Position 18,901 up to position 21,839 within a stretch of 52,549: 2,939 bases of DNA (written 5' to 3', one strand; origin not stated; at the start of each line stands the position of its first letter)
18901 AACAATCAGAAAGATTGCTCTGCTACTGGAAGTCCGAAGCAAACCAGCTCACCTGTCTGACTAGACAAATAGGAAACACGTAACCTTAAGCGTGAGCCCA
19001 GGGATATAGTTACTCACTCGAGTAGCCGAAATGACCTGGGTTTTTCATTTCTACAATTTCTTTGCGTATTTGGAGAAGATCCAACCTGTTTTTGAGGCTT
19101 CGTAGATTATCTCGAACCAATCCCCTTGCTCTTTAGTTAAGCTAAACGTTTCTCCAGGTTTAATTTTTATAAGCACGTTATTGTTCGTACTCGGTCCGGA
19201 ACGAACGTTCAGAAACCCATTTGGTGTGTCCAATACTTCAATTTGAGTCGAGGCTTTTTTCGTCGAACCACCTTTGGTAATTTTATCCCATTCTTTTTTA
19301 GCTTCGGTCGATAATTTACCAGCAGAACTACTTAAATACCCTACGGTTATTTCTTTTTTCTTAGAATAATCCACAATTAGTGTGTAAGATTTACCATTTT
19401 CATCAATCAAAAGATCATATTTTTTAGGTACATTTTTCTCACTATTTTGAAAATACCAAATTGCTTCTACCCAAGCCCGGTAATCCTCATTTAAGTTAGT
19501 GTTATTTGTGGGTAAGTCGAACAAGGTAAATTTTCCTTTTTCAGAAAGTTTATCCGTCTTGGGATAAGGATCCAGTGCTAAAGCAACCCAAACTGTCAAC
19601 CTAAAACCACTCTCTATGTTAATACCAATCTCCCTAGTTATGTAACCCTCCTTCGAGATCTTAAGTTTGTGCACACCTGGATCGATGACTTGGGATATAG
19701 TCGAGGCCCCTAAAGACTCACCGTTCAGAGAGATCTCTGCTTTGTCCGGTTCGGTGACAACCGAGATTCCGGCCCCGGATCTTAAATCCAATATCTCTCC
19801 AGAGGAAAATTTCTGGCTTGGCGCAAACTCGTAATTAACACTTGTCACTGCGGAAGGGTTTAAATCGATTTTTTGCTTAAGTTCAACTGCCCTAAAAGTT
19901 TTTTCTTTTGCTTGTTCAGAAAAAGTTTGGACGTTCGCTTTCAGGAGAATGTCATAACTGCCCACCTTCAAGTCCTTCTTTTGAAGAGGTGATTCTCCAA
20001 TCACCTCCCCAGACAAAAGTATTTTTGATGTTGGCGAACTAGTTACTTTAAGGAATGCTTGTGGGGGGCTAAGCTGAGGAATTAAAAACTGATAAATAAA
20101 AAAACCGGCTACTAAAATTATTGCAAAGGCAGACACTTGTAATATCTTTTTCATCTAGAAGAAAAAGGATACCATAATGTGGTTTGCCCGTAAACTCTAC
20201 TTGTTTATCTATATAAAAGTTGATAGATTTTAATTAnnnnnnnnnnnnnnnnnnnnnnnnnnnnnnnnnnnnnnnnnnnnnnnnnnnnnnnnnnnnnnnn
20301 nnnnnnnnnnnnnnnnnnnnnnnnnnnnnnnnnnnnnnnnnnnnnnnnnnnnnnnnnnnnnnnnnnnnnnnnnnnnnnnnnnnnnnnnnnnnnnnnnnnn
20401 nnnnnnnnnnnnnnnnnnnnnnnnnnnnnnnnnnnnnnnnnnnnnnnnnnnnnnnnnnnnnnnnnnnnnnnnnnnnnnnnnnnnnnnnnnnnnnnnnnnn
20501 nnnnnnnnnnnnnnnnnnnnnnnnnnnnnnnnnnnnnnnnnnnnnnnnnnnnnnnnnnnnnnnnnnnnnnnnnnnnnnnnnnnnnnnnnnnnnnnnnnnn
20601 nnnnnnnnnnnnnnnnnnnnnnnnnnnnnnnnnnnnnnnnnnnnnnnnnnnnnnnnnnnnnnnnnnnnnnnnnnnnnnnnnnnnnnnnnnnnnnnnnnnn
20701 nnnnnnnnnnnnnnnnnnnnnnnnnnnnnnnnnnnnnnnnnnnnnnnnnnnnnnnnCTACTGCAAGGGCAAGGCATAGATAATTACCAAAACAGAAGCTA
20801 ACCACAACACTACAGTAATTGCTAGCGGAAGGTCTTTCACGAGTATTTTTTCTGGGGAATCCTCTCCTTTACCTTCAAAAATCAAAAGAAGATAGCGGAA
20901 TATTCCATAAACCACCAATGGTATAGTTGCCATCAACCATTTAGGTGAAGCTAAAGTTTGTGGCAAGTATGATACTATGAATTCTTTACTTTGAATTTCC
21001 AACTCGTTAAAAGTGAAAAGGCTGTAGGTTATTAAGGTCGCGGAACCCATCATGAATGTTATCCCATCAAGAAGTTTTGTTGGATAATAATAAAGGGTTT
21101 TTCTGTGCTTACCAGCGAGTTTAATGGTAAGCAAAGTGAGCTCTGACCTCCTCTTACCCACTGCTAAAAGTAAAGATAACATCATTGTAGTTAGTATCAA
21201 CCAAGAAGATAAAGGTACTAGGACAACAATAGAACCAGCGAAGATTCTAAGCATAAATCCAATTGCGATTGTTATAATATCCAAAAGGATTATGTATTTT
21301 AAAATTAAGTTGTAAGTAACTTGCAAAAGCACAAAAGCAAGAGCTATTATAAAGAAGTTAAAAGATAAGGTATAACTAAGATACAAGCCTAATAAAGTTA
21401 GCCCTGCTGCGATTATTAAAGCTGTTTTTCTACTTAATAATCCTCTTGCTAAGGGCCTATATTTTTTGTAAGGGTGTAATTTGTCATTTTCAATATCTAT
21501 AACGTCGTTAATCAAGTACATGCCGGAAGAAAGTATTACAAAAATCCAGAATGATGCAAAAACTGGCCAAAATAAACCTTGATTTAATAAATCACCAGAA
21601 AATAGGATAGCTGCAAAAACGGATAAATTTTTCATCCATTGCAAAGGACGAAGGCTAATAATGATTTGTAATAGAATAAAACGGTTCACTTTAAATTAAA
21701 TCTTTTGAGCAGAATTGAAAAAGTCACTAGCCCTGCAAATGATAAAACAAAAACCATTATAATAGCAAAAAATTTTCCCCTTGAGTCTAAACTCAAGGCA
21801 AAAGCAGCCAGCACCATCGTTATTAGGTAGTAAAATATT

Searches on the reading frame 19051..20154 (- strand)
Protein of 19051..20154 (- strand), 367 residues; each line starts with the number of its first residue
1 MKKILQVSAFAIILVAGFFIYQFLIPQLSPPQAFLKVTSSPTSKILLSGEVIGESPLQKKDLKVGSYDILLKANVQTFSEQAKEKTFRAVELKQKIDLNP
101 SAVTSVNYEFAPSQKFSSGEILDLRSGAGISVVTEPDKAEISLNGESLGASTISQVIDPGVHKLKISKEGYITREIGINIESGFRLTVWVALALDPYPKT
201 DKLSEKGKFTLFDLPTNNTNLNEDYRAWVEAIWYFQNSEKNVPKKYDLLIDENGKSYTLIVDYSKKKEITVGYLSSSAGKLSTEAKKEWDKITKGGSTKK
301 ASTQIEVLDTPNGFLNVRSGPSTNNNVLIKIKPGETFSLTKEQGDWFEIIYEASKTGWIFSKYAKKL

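Call 86: search_protein_families(library=pfam, proteins=[window:19051-20154:-], max_evalue=0.001)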
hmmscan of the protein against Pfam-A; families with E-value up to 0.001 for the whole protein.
window:19051-20154:- (367 aa): 3 families
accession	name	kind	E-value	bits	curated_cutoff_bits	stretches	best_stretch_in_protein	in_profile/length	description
PF08239.17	SH3_3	-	2.5e-13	50.4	27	1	314-363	2-52/54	Bacterial SH3 domain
PF08308.17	PEGA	-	5.5e-13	49.1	20.8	1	130-184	4-59/71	PEGA domain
PF06347.19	SH3_4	-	2.3e-06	27.7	24.1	1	314-359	4-49/56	Bacterial SH3 domain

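Call 90: find_homologous_proteins(query=window:19051-20154:-, max_evalue=1e-20)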
Query window:19051-20154:- (367 aa): 33 proteins with E <= 1e-20 among 5153 candidates.
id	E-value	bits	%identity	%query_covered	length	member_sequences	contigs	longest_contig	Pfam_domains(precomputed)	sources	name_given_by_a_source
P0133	5.2e-233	791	99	100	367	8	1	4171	PF08308.18,PF06347.20,PF08239.18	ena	-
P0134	9.9e-202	688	84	100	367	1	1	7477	PF08308.18,PF06347.20,PF08239.18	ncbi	-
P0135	5.2e-190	649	80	100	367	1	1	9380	PF08308.18,PF06347.20,PF08239.18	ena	-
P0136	1.1e-150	520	63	100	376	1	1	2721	PF22820.3,PF08308.18,PF06347.20,PF08239.18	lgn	-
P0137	3.9e-149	515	62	100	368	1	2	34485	PF22820.3,PF08308.18,PF16355.12,PF06347.20,PF08239.18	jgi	jgi:hypothetical protein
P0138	6.7e-149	514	61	100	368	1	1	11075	PF08308.18,PF06347.20,PF08239.18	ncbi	-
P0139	9.2e-148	510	62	100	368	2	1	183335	PF08308.18,PF16355.12,PF06347.20,PF08239.18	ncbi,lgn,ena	-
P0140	2.3e-146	506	59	100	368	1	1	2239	PF08308.18,PF06347.20,PF08239.18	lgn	-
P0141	6.6e-146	504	60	100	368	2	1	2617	PF08308.18,PF06347.20,PF08239.18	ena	-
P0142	2.0e-144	499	60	100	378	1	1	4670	PF08308.18,PF08239.18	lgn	-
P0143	5.5e-143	495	59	100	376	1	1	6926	PF08308.18,PF08239.18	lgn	-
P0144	9.5e-143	494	60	100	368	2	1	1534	PF08308.18,PF06347.20,PF08239.18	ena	-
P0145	1.5e-134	467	57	100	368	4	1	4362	PF08308.18,PF06347.20,PF08239.18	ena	-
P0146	4.3e-134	465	55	94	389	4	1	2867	PF08308.18,PF06347.20,PF08239.18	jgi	-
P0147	4.9e-134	465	57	100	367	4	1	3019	PF08308.18,PF08239.18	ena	-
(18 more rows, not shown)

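Call 91: find_encoding_contigs(protein=P0134, flank=8000, max_places=2)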
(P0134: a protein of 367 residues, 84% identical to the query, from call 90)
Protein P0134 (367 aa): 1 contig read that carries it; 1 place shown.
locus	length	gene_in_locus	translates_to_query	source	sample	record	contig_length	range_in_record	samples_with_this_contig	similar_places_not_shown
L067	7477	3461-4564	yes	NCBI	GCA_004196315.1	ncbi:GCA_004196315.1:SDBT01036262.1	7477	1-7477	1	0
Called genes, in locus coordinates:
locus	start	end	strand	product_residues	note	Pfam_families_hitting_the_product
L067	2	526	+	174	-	?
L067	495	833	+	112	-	-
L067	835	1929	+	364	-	PF00953:Glycos_transf_4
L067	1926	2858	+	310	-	PF01040:UbiA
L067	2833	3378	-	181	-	-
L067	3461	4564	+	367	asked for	PF08308:PEGA, PF06347:SH3_4 (weak), PF08239:SH3_3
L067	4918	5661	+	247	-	PF01551:Peptidase_M23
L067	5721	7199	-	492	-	PF00672:HAMP, PF00512:HisKA, PF02518:HATPase_c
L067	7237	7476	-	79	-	?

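Call 92: find_encoding_contigs(protein=P0135, flank=8000, max_places=2)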
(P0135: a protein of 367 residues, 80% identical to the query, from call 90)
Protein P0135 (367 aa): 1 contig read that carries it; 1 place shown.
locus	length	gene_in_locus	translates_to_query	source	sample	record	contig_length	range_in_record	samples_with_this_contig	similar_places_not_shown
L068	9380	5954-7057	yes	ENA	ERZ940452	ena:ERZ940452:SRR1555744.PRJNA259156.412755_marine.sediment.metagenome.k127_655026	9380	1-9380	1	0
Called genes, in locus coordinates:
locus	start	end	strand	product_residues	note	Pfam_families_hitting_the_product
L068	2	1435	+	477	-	?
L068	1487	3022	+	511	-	PF13231:PMT_2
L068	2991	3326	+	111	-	-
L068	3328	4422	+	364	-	PF00953:Glycos_transf_4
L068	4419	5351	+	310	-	PF01040:UbiA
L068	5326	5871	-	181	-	-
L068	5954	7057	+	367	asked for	PF08308:PEGA, PF06347:SH3_4 (weak), PF08239:SH3_3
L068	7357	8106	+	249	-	PF01551:Peptidase_M23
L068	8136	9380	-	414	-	?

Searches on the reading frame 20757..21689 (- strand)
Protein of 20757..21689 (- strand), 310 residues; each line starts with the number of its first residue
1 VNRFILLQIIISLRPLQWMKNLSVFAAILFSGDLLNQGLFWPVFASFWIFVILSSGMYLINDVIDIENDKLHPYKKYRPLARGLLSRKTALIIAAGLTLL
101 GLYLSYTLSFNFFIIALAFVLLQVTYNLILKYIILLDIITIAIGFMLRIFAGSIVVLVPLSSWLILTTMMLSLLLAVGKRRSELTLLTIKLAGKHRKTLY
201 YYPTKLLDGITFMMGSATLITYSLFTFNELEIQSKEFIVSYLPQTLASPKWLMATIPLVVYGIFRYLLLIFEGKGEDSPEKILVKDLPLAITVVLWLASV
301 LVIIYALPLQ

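Call 86: search_protein_families(library=pfam, proteins=[window:20757-21689:-], max_evalue=0.001)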
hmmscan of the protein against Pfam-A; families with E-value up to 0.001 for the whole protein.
window:20757-21689:- (310 aa): 1 family
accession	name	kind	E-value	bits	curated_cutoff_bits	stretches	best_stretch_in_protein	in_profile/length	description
PF01040.23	UbiA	-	5.4e-21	75.5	34.2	1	38-177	19-157/250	UbiA prenyltransferase family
